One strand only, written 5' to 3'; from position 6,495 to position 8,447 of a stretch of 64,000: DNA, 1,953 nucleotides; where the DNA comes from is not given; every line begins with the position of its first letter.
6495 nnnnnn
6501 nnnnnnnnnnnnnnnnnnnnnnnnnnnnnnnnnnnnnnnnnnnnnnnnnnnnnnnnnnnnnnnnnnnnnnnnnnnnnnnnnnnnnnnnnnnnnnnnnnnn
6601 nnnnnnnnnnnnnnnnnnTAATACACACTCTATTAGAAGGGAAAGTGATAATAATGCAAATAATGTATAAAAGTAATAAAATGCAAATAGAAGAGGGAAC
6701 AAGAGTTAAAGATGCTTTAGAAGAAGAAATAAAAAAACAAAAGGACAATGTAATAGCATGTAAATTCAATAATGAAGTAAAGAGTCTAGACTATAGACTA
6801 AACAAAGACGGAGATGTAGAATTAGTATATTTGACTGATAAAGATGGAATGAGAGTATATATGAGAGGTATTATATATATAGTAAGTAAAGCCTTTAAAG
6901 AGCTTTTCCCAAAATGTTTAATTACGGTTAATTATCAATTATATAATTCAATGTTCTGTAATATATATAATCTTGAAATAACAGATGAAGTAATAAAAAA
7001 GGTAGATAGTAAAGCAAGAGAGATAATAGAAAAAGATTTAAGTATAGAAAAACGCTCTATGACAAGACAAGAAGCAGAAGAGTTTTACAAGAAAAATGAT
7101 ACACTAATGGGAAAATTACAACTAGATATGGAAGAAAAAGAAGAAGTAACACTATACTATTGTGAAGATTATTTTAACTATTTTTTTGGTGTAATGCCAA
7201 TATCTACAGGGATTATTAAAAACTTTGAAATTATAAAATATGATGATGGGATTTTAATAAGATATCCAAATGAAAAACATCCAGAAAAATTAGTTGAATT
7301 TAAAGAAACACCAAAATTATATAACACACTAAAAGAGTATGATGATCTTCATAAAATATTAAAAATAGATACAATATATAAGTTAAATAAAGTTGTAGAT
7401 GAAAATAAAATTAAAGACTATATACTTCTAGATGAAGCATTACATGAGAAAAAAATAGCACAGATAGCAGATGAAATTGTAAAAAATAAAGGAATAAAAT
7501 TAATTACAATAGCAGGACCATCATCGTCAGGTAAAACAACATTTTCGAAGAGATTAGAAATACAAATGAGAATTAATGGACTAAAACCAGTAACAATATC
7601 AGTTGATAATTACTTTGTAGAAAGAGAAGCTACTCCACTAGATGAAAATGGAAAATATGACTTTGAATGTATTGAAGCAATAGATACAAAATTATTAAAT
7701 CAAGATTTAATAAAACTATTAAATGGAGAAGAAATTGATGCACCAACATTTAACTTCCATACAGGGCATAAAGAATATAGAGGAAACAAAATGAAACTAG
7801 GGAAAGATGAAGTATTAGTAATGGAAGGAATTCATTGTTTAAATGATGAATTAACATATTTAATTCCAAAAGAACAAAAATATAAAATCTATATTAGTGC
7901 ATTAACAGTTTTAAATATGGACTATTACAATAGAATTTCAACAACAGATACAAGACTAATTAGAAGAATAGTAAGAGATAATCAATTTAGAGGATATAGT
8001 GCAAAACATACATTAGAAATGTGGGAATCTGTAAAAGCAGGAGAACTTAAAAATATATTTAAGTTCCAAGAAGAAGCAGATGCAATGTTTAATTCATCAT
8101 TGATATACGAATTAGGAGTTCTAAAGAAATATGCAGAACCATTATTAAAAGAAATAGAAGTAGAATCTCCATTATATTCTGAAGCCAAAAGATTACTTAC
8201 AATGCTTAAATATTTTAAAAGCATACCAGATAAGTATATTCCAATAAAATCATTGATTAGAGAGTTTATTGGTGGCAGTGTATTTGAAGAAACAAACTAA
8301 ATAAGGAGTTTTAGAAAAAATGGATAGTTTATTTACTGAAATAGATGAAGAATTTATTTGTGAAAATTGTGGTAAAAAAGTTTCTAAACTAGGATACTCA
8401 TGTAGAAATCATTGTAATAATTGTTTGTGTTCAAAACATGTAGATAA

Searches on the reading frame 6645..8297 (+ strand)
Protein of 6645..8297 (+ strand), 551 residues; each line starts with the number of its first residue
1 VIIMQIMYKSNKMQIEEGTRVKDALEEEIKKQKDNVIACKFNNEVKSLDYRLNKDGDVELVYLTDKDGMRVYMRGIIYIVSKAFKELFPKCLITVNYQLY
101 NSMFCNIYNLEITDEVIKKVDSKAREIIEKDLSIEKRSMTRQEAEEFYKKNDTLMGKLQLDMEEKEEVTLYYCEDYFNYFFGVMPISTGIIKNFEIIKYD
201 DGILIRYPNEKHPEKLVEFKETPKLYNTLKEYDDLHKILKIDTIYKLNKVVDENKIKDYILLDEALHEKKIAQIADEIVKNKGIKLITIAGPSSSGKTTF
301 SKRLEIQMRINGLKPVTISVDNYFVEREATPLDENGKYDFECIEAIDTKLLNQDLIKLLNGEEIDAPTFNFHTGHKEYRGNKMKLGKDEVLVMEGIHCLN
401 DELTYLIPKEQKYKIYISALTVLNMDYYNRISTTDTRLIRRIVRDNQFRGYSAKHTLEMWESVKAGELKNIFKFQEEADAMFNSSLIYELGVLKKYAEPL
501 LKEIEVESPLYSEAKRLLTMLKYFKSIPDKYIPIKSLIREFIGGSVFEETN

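Call 76: list_cluster_members(proteins=[P0028, L001:5145-9968:+, window:6645-8297:+])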
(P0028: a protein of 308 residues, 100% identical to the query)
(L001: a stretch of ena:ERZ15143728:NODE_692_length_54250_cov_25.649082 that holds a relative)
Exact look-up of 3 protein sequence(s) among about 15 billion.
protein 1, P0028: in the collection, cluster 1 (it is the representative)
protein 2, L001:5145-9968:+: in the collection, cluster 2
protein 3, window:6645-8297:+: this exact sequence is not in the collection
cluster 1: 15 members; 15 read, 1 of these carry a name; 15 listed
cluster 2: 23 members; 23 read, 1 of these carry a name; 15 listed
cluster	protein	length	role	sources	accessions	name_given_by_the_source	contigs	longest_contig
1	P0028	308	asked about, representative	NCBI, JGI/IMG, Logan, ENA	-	hypothetical protein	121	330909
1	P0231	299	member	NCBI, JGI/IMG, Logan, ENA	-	-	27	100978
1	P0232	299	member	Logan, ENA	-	-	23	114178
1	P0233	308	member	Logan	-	-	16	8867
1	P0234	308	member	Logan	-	-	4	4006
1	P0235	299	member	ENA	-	-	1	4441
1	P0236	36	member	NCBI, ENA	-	-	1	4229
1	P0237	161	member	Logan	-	-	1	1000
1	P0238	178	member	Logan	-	-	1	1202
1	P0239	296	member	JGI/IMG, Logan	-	-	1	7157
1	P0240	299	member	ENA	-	-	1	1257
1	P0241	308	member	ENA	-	-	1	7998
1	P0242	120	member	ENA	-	-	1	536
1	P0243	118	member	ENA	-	-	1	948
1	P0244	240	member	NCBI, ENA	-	-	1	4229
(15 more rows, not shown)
